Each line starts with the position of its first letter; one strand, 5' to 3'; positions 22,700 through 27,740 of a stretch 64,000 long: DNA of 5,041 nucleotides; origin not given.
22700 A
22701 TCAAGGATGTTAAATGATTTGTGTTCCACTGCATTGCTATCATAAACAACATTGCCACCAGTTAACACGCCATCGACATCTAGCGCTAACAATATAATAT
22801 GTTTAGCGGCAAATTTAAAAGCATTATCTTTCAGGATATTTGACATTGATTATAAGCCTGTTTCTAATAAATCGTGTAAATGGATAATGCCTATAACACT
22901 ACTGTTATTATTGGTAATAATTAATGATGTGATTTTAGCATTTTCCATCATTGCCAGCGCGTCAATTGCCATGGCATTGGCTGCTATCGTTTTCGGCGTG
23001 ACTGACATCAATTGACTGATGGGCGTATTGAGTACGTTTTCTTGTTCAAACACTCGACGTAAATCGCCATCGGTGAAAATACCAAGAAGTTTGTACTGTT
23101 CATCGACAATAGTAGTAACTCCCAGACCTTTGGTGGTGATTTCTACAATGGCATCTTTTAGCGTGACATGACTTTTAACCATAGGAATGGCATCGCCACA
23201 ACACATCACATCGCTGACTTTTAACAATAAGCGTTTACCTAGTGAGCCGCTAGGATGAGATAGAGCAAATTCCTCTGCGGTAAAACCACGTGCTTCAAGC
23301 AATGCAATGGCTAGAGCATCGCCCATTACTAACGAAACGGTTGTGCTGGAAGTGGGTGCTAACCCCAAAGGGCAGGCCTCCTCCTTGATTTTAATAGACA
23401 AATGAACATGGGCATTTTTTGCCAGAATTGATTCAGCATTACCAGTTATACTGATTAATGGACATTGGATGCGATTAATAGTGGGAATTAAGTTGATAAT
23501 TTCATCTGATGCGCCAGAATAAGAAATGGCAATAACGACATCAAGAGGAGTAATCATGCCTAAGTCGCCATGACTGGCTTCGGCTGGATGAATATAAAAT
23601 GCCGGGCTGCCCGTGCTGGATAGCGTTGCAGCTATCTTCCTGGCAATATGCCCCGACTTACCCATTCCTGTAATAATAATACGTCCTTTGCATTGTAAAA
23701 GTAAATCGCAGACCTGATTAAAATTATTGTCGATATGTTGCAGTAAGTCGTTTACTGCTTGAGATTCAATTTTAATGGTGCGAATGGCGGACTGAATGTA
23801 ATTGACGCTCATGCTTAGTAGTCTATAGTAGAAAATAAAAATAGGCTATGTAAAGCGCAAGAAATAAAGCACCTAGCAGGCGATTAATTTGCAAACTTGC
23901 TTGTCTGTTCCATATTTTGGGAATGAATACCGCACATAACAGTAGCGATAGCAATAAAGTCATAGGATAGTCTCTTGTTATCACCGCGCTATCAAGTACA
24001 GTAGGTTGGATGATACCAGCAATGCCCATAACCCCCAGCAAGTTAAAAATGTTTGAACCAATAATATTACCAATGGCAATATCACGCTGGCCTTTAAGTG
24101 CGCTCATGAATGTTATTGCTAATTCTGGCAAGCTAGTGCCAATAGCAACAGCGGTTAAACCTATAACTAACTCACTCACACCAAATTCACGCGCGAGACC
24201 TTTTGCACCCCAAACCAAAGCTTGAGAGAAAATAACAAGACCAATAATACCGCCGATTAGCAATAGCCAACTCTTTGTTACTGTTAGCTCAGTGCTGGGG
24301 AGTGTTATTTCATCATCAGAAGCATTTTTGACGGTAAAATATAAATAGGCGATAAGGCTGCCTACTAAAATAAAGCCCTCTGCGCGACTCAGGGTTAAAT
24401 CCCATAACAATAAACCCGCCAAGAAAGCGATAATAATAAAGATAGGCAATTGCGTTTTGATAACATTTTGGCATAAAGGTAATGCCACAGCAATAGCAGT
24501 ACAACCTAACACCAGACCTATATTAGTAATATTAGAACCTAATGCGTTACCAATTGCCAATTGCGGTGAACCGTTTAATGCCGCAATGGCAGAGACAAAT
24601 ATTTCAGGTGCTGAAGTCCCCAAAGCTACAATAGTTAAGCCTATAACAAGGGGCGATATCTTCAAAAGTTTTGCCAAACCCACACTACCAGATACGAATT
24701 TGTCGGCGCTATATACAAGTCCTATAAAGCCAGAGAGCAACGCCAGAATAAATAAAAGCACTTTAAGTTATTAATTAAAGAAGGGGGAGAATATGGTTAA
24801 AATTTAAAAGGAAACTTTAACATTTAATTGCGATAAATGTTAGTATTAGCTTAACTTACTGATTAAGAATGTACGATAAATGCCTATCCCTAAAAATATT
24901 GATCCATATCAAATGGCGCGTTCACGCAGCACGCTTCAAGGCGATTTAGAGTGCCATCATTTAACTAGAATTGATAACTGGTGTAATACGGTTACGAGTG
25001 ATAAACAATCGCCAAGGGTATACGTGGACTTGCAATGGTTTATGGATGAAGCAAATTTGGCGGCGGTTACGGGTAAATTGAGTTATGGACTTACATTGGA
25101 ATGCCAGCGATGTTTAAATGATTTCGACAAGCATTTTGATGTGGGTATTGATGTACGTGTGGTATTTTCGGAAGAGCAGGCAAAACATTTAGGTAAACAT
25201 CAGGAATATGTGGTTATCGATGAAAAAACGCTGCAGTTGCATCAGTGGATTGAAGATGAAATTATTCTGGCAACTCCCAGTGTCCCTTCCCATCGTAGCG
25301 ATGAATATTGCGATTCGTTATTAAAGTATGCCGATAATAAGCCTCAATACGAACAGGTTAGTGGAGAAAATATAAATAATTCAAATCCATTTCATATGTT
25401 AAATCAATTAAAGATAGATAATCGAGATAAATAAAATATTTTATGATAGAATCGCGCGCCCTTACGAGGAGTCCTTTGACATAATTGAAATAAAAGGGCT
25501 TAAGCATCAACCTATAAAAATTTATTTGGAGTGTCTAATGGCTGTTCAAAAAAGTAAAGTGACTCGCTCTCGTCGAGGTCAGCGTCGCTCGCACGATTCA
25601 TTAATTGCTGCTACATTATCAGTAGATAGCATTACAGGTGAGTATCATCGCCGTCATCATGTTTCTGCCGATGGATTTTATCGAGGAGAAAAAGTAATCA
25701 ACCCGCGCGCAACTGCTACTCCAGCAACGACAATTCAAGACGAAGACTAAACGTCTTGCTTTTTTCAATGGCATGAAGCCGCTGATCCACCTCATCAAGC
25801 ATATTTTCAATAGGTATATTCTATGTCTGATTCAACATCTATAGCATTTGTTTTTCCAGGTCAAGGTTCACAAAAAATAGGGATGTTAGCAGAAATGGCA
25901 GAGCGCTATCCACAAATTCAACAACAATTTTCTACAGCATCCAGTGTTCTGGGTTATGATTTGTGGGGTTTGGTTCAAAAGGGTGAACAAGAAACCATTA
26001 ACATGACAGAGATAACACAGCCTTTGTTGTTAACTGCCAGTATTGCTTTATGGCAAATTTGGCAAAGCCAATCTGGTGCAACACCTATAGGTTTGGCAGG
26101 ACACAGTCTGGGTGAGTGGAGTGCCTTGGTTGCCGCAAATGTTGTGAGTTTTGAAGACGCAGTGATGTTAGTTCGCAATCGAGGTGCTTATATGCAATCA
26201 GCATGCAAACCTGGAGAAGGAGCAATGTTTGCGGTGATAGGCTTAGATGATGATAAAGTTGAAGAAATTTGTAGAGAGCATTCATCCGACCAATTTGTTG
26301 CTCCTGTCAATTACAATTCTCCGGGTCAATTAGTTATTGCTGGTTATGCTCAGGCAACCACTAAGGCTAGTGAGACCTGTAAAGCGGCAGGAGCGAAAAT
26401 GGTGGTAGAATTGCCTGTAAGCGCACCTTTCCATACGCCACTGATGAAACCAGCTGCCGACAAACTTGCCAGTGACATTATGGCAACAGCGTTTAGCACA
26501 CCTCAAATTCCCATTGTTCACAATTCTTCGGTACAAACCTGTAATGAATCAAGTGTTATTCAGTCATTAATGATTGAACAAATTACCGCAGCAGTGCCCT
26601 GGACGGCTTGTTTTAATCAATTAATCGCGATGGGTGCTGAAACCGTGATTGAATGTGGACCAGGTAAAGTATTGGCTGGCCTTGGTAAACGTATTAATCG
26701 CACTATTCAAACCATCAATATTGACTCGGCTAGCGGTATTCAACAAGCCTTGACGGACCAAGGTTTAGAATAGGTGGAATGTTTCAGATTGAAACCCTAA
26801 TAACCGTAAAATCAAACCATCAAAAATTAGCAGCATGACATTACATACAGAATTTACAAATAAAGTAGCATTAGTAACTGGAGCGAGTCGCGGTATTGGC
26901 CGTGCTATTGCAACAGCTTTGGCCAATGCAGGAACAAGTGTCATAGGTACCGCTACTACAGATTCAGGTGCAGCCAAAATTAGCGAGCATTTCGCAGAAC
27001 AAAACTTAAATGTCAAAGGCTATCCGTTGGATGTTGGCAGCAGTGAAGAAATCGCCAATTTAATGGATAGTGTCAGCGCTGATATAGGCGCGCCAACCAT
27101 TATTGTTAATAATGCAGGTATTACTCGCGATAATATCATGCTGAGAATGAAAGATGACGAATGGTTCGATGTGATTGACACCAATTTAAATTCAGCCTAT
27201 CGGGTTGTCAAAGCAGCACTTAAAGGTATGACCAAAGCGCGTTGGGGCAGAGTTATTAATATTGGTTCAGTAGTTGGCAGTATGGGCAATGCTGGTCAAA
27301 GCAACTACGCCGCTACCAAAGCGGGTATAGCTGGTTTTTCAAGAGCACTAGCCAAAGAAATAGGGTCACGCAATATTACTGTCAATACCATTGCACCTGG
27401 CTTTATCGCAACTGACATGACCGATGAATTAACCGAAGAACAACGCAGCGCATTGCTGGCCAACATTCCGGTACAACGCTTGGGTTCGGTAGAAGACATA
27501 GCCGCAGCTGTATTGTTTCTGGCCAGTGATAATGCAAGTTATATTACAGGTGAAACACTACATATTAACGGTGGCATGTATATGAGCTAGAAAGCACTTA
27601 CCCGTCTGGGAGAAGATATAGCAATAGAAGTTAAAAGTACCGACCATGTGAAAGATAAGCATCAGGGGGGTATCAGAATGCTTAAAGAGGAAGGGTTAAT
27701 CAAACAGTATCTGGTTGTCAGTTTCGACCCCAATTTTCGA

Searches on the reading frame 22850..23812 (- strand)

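Call 77: search_protein_families(library=pfam, proteins=[window:22850-23812:-], max_evalue=0.00001)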
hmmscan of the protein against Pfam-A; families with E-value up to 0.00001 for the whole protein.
window:22850-23812:- (320 aa): 2 families
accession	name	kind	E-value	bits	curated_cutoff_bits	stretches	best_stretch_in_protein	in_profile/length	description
PF01380.27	SIS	-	4.4e-30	104.6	25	1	39-170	2-131/131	SIS domain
PF00571.33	CBS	-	3.2e-13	50.2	24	1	265-317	1-53/57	CBS domain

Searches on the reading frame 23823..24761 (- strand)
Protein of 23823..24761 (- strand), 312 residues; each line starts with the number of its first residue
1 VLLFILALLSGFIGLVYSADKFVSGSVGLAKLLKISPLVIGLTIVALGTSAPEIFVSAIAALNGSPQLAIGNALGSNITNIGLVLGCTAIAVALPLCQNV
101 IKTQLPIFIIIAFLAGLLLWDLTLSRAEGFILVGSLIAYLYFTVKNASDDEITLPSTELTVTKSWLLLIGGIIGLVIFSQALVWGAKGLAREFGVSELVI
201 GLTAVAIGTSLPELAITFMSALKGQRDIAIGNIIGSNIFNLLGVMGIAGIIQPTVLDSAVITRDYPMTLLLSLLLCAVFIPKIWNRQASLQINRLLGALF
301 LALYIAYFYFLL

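Call 77: search_protein_families(library=pfam, proteins=[window:23823-24761:-], max_evalue=0.00001)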
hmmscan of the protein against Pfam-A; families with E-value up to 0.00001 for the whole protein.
window:23823-24761:- (312 aa): 1 family
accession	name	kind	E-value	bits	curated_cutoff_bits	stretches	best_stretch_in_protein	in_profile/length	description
PF01699.29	Na_Ca_ex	-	4.1e-68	228.5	24.9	2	164-311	2-149/151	Sodium/calcium exchanger protein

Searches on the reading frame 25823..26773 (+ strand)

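Call 77: search_protein_families(library=pfam, proteins=[window:25823-26773:+], max_evalue=0.00001)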
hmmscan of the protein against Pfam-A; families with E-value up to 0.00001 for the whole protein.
window:25823-26773:+ (316 aa): 1 family
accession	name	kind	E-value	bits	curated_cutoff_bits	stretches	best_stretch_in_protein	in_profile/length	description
PF00698.26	Acyl_transf_1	-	5e-34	118.6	32.7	1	9-286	2-273/319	Acyl transferase domain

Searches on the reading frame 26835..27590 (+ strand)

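Call 77: search_protein_families(library=pfam, proteins=[window:26835-27590:+], max_evalue=0.00001)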
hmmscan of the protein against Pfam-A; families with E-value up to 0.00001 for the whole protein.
window:26835-27590:+ (251 aa): 4 families
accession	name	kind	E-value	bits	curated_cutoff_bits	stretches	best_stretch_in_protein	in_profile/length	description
PF13561.12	adh_short_C2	-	1.5e-60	205.2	27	1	16-248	1-235/236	Enoyl-(Acyl carrier protein) reductase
PF00106.31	adh_short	-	3.6e-55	186.9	26.6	1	10-203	1-194/195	short chain dehydrogenase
PF08659.16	KR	-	1.5e-17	64.5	22.6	1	12-173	3-164/180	KR domain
PF01370.27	Epimerase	-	1.7e-06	28.1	20.9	1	12-165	1-149/240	NAD dependent epimerase/dehydratase family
